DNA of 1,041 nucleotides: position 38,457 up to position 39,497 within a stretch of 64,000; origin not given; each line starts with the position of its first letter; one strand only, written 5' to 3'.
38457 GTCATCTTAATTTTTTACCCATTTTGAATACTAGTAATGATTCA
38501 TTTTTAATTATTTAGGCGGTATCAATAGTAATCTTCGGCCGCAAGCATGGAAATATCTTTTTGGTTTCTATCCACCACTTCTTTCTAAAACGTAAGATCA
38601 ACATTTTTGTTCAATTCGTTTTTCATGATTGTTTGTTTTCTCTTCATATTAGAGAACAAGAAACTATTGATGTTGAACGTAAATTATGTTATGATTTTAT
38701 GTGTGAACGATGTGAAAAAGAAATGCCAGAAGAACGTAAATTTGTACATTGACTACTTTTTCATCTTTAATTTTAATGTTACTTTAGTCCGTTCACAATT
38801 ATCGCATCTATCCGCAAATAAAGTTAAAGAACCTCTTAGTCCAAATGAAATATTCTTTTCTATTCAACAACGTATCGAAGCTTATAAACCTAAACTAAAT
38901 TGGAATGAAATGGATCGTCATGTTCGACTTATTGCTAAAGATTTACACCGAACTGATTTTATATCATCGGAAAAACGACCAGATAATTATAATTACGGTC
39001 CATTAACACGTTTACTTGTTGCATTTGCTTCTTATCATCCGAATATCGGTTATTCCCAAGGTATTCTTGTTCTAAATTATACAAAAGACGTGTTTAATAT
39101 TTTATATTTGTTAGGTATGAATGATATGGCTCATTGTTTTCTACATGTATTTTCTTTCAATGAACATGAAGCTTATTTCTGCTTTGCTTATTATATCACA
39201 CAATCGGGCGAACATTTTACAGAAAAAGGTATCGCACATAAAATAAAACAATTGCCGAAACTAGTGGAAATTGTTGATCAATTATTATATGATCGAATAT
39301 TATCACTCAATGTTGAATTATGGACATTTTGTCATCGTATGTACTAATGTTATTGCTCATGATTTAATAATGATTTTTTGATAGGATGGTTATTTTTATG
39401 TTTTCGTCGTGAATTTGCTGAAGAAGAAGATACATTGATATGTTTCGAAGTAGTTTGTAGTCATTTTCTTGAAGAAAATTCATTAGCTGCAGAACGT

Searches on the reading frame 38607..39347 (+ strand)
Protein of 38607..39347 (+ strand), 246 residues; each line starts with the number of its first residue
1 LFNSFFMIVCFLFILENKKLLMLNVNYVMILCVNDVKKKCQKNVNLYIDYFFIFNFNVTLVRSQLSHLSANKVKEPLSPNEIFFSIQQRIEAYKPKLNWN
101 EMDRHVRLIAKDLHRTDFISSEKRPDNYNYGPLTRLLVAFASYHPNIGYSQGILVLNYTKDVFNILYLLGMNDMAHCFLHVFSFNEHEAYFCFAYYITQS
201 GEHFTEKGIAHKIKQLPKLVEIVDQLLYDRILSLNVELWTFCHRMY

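Call 41: search_protein_families(library=pfam, proteins=[window:38607-39347:+], max_evalue=0.001)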
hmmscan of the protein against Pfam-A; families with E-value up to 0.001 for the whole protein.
window:38607-39347:+ (246 aa): 1 family
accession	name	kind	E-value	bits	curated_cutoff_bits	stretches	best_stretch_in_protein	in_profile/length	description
PF00566.25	RabGAP-TBC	-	2.1e-14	54.2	25.2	2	90-153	31-93/216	Rab-GTPase-TBC domain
